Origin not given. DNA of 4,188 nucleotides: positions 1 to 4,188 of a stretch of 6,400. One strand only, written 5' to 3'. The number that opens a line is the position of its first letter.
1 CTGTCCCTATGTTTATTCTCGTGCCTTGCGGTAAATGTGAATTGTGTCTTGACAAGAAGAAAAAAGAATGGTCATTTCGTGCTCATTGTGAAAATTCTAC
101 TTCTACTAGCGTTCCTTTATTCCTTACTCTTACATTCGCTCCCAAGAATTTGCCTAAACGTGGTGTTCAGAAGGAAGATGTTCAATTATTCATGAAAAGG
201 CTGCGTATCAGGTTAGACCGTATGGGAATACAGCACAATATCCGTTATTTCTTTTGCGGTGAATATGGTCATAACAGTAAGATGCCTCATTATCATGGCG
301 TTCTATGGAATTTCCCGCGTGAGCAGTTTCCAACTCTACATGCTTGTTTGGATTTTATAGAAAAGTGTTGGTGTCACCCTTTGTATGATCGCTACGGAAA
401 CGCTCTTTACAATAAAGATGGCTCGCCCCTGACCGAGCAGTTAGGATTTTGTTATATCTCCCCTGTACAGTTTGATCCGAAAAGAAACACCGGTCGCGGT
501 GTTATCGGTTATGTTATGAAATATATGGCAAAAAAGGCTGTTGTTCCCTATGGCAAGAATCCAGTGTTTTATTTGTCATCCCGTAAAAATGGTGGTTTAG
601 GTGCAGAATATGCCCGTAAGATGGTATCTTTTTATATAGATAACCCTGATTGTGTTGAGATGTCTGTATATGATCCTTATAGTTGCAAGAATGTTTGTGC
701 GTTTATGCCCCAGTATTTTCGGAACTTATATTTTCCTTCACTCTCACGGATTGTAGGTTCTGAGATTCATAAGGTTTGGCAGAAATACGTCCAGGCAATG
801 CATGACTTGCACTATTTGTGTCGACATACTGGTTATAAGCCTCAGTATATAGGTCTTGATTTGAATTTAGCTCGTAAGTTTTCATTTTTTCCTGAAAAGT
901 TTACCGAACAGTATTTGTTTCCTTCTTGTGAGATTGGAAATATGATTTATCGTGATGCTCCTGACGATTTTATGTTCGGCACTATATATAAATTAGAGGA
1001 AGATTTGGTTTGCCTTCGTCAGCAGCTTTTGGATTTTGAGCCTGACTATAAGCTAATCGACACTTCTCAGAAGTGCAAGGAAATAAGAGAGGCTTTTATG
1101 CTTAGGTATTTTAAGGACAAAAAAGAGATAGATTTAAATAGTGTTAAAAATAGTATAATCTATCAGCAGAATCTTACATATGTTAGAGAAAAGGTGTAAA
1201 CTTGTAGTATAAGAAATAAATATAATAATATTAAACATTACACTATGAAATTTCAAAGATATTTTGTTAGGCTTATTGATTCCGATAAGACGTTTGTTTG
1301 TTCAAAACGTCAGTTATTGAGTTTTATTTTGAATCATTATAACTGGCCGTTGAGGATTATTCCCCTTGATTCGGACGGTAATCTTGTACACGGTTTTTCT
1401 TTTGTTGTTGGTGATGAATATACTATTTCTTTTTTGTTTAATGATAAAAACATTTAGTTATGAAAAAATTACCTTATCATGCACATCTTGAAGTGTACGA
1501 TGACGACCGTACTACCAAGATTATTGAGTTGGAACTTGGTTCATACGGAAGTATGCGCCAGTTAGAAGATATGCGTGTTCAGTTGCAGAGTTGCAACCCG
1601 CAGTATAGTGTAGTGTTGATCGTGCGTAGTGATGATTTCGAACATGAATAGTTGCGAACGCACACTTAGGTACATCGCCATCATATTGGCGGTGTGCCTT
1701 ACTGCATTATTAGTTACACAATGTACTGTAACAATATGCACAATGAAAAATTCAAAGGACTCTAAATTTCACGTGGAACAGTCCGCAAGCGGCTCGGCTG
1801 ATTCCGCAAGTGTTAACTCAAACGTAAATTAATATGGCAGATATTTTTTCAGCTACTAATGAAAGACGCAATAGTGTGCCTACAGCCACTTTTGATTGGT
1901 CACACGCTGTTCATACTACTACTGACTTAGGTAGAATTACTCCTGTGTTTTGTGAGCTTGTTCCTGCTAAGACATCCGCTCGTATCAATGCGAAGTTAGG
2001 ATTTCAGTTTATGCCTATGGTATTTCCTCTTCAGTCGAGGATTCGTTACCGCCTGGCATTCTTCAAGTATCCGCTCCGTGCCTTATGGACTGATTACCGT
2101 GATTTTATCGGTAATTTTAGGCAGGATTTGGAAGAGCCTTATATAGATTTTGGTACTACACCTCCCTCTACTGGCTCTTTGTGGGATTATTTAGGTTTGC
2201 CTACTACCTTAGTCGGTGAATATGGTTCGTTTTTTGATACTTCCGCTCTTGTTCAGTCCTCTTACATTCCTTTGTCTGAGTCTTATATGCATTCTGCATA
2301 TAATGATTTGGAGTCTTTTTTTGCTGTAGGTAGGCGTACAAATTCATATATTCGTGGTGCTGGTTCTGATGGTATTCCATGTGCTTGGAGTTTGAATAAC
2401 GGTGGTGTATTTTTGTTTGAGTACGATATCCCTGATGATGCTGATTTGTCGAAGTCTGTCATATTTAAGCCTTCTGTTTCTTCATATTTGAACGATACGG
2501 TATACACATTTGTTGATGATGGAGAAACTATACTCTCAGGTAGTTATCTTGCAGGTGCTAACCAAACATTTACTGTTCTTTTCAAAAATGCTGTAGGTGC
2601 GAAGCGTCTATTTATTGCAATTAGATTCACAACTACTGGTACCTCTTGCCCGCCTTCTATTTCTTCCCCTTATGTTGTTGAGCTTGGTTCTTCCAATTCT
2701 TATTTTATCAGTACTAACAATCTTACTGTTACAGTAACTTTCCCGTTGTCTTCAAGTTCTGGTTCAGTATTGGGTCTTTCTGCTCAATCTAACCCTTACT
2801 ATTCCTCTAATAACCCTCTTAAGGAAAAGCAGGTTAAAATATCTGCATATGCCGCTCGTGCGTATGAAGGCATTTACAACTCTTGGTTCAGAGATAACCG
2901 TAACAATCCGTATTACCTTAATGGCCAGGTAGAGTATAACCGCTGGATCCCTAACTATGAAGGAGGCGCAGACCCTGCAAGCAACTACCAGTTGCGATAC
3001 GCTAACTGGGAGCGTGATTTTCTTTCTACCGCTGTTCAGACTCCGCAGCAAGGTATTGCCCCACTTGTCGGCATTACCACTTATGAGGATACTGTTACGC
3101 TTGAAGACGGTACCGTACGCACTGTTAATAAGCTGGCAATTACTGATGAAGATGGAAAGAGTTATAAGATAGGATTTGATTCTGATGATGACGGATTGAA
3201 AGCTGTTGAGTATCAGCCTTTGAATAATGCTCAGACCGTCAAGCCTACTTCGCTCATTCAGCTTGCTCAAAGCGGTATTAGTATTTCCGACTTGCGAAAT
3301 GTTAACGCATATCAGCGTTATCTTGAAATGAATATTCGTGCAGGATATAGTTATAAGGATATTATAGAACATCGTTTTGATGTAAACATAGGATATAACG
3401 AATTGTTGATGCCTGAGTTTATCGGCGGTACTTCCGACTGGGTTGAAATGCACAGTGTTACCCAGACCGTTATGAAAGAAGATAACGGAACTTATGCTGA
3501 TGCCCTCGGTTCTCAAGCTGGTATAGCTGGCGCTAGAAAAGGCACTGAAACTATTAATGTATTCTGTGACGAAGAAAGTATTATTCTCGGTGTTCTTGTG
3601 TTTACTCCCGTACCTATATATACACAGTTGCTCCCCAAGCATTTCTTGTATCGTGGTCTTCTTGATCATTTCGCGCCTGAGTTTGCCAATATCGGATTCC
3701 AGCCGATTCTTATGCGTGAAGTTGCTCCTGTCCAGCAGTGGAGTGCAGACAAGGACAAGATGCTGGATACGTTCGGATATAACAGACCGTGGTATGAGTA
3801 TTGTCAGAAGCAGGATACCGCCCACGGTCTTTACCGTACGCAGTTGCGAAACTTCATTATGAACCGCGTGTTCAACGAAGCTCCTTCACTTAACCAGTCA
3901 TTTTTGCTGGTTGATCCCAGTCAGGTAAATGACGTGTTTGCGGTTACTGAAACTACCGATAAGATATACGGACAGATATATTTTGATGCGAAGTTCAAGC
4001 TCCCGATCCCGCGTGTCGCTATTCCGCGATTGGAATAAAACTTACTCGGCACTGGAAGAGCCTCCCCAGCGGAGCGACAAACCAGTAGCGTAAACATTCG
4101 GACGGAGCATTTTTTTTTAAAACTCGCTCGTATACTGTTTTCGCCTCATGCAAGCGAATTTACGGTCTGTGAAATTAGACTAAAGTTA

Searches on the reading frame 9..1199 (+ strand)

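Call 8: search_protein_families(library=pfam, proteins=[window:9-1199:+], max_evalue=0.01)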
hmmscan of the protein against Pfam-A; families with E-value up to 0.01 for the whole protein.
window:9-1199:+ (396 aa): 1 family
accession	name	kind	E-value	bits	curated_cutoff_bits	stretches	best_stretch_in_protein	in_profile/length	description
PF23343.2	REP_ORF2-G2P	-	8.1e-17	61.8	27.8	1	37-176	2-98/99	Replication-associated protein ORF2/G2P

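Call 9: search_protein_families(library=phrogs, proteins=[window:9-1199:+], max_evalue=0.01)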
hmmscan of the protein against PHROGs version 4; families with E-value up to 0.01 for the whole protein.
window:9-1199:+ (396 aa): 2 families
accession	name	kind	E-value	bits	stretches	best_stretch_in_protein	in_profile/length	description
phrog_942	-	DNA, RNA and nucleotide metabolism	1.1e-47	164.6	1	2-248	86-308/501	replication initiation protein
phrog_29197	-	unknown function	2.1e-16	61.4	1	4-101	61-169/187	-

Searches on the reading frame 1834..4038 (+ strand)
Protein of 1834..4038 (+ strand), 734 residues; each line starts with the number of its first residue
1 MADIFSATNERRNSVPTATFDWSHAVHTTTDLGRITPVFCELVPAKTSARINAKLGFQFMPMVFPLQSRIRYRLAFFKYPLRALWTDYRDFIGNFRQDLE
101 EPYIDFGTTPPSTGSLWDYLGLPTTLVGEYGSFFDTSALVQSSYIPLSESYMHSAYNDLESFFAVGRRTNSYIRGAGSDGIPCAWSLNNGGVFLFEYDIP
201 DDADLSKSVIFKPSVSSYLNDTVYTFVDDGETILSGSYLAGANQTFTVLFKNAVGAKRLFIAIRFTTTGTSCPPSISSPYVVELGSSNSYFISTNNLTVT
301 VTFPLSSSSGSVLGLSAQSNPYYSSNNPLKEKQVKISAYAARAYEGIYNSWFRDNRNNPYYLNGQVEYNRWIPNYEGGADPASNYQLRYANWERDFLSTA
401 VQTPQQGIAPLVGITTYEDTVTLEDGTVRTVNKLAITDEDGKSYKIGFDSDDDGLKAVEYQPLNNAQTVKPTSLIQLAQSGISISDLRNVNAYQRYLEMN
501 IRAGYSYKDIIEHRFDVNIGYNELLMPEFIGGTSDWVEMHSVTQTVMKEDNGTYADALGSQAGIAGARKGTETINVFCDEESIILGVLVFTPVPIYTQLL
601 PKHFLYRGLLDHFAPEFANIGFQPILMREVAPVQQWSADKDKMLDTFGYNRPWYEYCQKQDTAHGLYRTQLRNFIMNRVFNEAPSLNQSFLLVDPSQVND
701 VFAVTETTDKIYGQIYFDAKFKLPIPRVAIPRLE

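Call 8: search_protein_families(library=pfam, proteins=[window:1834-4038:+], max_evalue=0.01)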
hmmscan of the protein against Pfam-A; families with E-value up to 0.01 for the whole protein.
window:1834-4038:+ (734 aa): 1 family
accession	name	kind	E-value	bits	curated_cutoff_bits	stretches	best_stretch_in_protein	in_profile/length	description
PF02305.22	Phage_F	-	7.3e-46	157.4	25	2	333-731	126-499/501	Capsid protein (F protein)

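Call 9: search_protein_families(library=phrogs, proteins=[window:1834-4038:+], max_evalue=0.01)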
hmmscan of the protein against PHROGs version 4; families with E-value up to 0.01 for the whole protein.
window:1834-4038:+ (734 aa): 1 family
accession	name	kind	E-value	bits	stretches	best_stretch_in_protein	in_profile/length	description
phrog_514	-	head and packaging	9.4e-89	299.4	1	9-733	18-515/531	major head protein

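Call 14: search_dna_similar(query=window:1834-4038:+, collection=phages, mode=protein, max_rows=30)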
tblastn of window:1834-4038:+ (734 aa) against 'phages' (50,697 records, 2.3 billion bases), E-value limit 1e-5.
Records with a match: 3383; places in all: 3389; records where one place covers at least 80% of the query: 36.
Best place of each record, by identity: 60-80% 1; <60% 3382.
By first word of the organism name: bajarodmic 1030; Microviridae 880; Dulem 412; Microvirus 137; Dipodfec 108; Blackfly 101; Capybara 90; Gokushovirus 83; robinz 73; Tortoise 71; and 30 more.
By host as written in the record: - 1260; Peromyscus fraterculus 524; Ciona robusta 244; Varecia variegata 188; Austrosimulium ungulatum 101; Homo sapiens 97; Hydrochoerus hydrochaeris 90; porcine 88; and 50 more.
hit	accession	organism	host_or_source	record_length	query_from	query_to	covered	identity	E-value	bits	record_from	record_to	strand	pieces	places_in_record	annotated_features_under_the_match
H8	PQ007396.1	bajarodmic virus 1122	Chaetodipus spinatus feces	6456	3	734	100%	47.4%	0e+0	647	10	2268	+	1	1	major capsid protein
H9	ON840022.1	Rattus norvegicus microvirus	Rattus norvegicus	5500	29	734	96%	48.0%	0e+0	645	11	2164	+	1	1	major capsid protein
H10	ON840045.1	Rattus norvegicus microvirus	Rattus norvegicus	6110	3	734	74%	61.4%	5e-176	719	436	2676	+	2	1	major capsid protein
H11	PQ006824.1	bajarodmic virus 616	Chaetodipus arenarius feces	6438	3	734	74%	58.7%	3e-158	682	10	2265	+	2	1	major capsid protein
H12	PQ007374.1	bajarodmic virus 1101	Chaetodipus spinatus feces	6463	3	734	74%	58.5%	2e-156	678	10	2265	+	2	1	major capsid protein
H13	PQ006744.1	bajarodmic virus 65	Peromyscus fraterculus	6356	3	734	100%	43.1%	3e-174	554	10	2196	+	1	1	major capsid protein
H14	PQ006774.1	bajarodmic virus 65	Peromyscus fraterculus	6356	3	734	100%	43.1%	4e-174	553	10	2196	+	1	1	major capsid protein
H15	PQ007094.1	bajarodmic virus 65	Neotoma bryanti feces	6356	3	734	100%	43.0%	4e-173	551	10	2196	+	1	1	major capsid protein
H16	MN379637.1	Chicken microvirus mg7_6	Gallus gallus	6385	1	734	100%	42.4%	0e+0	577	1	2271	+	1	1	major capsid protein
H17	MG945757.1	Microviridae sp.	dog feces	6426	1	734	100%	42.1%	1e-179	568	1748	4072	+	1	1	similar to VP1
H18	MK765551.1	Tortoise microvirus 1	Gopherus morafkai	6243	3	734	80%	49.8%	9e-128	575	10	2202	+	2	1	major capsid protein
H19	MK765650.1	Tortoise microvirus 97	Gopherus morafkai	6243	3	734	80%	49.8%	8e-128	574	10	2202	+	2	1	major capsid protein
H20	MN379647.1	Chicken microvirus mg8_45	Gallus gallus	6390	1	734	74%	53.3%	9e-151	606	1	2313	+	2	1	major capsid protein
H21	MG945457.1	Microviridae sp.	pig feces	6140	3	734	74%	52.6%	7e-149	600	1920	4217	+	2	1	similar to VP1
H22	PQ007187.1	bajarodmic virus 935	Peromyscus fraterculus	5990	1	734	100%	38.7%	2e-130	431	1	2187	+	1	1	major capsid protein | hypothetical protein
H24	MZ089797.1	Microvirus mar51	Marmota flaviventris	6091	1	734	100%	37.5%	2e-125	417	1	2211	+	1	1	major capsid protein | hypothetical protein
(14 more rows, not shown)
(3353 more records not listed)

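Call 53: find_related_loci(query=window:1834-4038:+, collection=viral_contigs, flank=5000)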
Query window:1834-4038:+ (734 aa) in viral_contigs; peptide patterns used: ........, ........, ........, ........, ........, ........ (x = any residue, [..] = any of these).
7 stretches matched a pattern; 7 encode a relative of the query (tblastn E <= 1e-3); 7 distinct loci.
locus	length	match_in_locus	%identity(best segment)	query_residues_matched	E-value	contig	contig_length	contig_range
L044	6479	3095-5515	62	3-734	0e+0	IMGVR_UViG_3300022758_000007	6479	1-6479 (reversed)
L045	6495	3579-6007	62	3-734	0e+0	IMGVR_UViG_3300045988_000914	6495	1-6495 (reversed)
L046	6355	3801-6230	62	3-734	1e-180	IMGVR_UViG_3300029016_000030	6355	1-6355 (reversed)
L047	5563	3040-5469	62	3-734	0e+0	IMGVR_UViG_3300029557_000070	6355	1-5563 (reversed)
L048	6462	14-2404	60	13-734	3e-178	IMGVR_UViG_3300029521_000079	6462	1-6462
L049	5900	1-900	60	446-734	2e-119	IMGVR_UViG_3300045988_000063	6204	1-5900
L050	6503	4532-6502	60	3-587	2e-103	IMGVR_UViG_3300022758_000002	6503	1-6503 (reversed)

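Call 54: find_related_loci(query=window:1834-4038:+, collection=metagenome_contigs, flank=5000)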
Query window:1834-4038:+ (734 aa) in metagenome_contigs; peptide patterns used: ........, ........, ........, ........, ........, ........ (x = any residue, [..] = any of these).
36 stretches matched a pattern; 14 encode a relative of the query (tblastn E <= 1e-3); 14 distinct loci.
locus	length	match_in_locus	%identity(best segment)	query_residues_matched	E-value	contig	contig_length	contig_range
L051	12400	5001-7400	60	3-734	8e-180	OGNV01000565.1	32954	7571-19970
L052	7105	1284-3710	62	3-734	2e-180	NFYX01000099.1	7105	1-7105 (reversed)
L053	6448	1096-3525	62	3-734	4e-180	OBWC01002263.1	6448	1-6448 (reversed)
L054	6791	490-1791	62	315-734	2e-178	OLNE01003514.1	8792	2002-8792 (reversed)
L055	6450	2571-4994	58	3-734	3e-179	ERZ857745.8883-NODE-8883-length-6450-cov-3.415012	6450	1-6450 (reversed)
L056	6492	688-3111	58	3-734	8e-179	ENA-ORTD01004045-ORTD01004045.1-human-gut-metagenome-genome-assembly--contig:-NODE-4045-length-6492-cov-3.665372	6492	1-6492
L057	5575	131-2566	60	3-734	1e-174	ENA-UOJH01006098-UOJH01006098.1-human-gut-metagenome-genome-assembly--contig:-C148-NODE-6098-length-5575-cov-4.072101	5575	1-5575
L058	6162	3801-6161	61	3-711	2e-166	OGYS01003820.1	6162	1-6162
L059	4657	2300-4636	61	3-709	2e-169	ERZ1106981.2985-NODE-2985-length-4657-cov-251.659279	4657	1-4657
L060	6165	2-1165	61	361-734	1e-157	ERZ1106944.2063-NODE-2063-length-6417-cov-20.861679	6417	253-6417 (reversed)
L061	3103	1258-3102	59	3-600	5e-107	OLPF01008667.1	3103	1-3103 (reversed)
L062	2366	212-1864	61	3-485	2e-60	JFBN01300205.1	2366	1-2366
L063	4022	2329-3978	60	3-484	3e-58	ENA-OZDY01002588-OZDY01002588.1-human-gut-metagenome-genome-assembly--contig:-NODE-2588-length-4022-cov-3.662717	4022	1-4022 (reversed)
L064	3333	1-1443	63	23-436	4e-47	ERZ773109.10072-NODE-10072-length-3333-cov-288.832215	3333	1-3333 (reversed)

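Call 60: search_protein_families(library=pfam, proteins=[L051:106-2685:+, L051:2718-3932:+, L051:10839-11960:-, L051:9318-10751:+, L051:8157-9197:+, L051:12036-12326:-], max_evalue=0.001)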
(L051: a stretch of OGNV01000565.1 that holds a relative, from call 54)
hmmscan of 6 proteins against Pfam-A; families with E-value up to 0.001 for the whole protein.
L051:106-2685:+ (859 aa): 2 families
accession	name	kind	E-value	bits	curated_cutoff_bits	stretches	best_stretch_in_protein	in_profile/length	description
PF00521.26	DNA_topoisoIV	-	2.9e-171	570.5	31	1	31-469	1-431/432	DNA gyrase/topoisomerase IV, subunit A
PF03989.18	DNA_gyraseA_C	-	4.3e-69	228.2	27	6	715-761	2-47/48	DNA gyrase C-terminal domain, beta-propeller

L051:2718-3932:+ (404 aa): 12 families
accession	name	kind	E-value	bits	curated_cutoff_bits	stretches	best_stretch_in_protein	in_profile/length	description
PF14559.12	TPR_19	-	1.1e-11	45.3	25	0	297-322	5-30/68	Tetratricopeptide repeat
PF13428.12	TPR_14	-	2.5e-11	43.5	23.5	0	287-320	5-38/44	Tetratricopeptide repeat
PF13431.12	TPR_17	-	5.4e-09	36.1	24.4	1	305-332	1-28/34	Tetratricopeptide repeat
PF13414.12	TPR_11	-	8.2e-09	35.5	26.8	1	291-329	2-40/42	TPR repeat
PF00515.34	TPR_1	-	3.2e-07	30.3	27.8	1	286-316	4-34/34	Tetratricopeptide repeat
PF13181.12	TPR_8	-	1.1e-06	28.8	25.7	1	286-315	4-33/34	Tetratricopeptide repeat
PF07719.23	TPR_2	-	2.5e-06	27.6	27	1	285-316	3-34/34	Tetratricopeptide repeat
PF25058.1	ARM_TT21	-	1e-05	26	27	1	254-334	62-145/155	Tetratricopeptide repeat protein 21 ARM repeat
PF13432.12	TPR_16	-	6.5e-05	23.7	32.7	0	274-316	22-64/65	Tetratricopeptide repeat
PF12895.13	ANAPC3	-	0.00032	21.4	27.2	1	263-309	3-49/82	Anaphase-promoting complex, cyclosome, subunit 3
PF13424.12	TPR_12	-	0.00032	21.3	30.1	0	289-330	9-58/77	Tetratricopeptide repeat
PF13176.12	TPR_7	-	0.00086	19.7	27.9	0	290-315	6-33/36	Tetratricopeptide repeat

L051:10839-11960:- (373 aa): 2 families
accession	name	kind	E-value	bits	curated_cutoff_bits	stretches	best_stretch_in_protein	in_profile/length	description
PF00582.32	Usp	-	2.6e-28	99.8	24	1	85-237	3-141/141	Universal stress protein family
PF09413.15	DUF2007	-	2.7e-05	24.7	25.7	1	15-64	12-64/66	Putative prokaryotic signal transducing protein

L051:9318-10751:+ (477 aa): 1 family
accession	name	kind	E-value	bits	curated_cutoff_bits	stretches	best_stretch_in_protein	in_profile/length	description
PF23343.2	REP_ORF2-G2P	-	3.4e-17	63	27.8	1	126-258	2-97/99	Replication-associated protein ORF2/G2P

L051:8157-9197:+ (346 aa): 0 families

L051:12036-12326:- (96 aa): 0 families

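Call 64: get_annotated_region(hit=H8, flank=700)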
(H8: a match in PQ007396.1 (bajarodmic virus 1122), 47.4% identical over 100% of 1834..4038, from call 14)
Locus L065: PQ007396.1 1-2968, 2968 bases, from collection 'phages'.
description: Bajarodmic virus 1122 isolate BGG_11_21, complete genome.
organism: bajarodmic virus 1122 (NCBI taxid 3343928)
taxonomy: Viruses; Monodnaviria; Sangervirae; Phixviricota; Malgrandaviricetes; Petitvirales; Microviridae; Microvirus
host: -; source: Chaetodipus spinatus feces; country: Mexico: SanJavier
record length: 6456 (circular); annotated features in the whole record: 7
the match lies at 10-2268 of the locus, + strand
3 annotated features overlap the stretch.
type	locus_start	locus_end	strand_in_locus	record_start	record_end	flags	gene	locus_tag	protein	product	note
CDS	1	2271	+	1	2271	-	-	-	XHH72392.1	major capsid protein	-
CDS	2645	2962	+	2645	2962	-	-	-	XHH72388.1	hypothetical protein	-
CDS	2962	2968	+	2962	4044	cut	-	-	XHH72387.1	DNA pilot protein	-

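Call 65: get_annotated_region(hit=H10, flank=700)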
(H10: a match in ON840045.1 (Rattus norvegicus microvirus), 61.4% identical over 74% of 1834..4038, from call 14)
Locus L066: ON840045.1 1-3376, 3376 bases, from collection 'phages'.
description: Rattus norvegicus microvirus strain RnF04/con/MCP4 major capsid protein gene, complete cds.
organism: Rattus norvegicus microvirus (NCBI taxid 3031342)
taxonomy: Viruses; Monodnaviria; Sangervirae; Phixviricota; Malgrandaviricetes; Petitvirales; Microviridae; Microvirus
host: Rattus norvegicus; source: -; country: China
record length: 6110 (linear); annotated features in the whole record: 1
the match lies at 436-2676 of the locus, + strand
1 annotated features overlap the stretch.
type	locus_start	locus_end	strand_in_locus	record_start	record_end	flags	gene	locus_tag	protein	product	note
CDS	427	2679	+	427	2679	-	-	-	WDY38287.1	major capsid protein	-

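Call 66: get_annotated_region(hit=H16, flank=700)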
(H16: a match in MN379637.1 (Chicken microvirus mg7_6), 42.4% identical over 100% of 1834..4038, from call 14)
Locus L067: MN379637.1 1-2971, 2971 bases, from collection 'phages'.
description: Chicken microvirus mg7_6, complete genome.
organism: Chicken microvirus mg7_6 (NCBI taxid 2720928)
taxonomy: Viruses; Monodnaviria; Sangervirae; Phixviricota; Malgrandaviricetes; Petitvirales; Microviridae; Microvirus
host: Gallus gallus; source: tracheal swab; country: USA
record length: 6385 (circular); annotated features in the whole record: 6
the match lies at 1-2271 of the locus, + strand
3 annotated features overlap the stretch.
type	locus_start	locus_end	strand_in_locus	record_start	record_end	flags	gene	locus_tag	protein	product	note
CDS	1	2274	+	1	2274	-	-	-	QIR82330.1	major capsid protein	similar to PHA00363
CDS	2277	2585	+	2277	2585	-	-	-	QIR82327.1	hypothetical protein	-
CDS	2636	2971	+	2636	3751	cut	-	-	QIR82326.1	DNA pilot protein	similar to PHA00327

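Call 67: get_annotated_region(hit=H17, flank=700)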
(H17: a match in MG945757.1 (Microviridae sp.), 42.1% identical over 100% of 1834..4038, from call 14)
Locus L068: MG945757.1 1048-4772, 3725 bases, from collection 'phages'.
description: UNVERIFIED: Microviridae sp. isolate 3119-1602, complete genome.
organism: Microviridae sp. (NCBI taxid 2202644)
taxonomy: Viruses; Monodnaviria; Sangervirae; Phixviricota; Malgrandaviricetes; Petitvirales; Microviridae
host: -; source: dog feces; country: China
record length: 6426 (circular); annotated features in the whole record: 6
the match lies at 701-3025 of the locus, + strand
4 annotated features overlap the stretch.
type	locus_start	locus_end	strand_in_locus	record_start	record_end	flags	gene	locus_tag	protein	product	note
misc_feature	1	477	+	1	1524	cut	-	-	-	-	similar to VP4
misc_feature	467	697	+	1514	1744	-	-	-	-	-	similar to hypothetical protein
misc_feature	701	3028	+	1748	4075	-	-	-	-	-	similar to VP1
misc_feature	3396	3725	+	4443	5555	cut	-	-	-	-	similar to VP2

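Call 68: get_annotated_region(hit=H18, flank=700)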
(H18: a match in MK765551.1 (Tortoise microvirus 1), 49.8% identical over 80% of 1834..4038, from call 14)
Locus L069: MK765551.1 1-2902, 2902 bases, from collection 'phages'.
description: Tortoise microvirus 1 isolate 1_SP_22, complete genome.
organism: Tortoise microvirus 1 (NCBI taxid 2583098)
taxonomy: Viruses; Monodnaviria; Sangervirae; Phixviricota; Malgrandaviricetes; Petitvirales; Microviridae
host: Gopherus morafkai; source: feces; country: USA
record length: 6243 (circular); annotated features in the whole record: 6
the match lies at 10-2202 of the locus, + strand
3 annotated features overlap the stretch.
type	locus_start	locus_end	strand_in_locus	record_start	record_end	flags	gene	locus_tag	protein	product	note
CDS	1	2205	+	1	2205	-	-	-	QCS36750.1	major capsid protein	similar to PHA00363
CDS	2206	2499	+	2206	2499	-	-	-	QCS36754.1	hypothetical protein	-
CDS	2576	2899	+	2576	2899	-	-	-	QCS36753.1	hypothetical protein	-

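Call 69: get_annotated_region(hit=H24, flank=700)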
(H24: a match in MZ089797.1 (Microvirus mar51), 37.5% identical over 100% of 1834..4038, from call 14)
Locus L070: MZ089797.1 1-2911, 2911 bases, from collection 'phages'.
description: Microvirus mar51, complete genome.
organism: Microvirus mar51 (NCBI taxid 2851187)
taxonomy: Viruses; Monodnaviria; Sangervirae; Phixviricota; Malgrandaviricetes; Petitvirales; Microviridae
host: Marmota flaviventris; source: feces; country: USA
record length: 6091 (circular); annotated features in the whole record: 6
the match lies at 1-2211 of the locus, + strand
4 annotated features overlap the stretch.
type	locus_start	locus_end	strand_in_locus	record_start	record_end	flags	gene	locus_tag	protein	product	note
CDS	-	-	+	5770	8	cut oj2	-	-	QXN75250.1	hypothetical protein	-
CDS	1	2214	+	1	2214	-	-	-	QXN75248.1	major capsid protein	Similar to PHA00363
CDS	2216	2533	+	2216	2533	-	-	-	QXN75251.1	hypothetical protein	-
CDS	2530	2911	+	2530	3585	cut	-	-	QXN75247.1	DNA pilot protein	Similar to PHA00327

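Call 71: find_related_loci(query=window:1834-4038:+, collection=genome_contigs, flank=6000)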
Query window:1834-4038:+ (734 aa) in genome_contigs; peptide patterns used: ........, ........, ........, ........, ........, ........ (x = any residue, [..] = any of these).
11 stretches matched a pattern; 1 encode a relative of the query (tblastn E <= 1e-3); 1 distinct loci.
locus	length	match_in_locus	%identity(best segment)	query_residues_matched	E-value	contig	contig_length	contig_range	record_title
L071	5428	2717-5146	62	3-734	0e+0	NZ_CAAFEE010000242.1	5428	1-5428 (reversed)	MAG: uncultured Bacteroides sp. isolate HGM04668, whole genome shotgun sequence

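Call 91: find_encoding_contigs(protein=window:1834-4038:+, flank=3000, max_places=6)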
Protein window:1834-4038:+ (734 aa): no gene with exactly this product is on record in the collection.
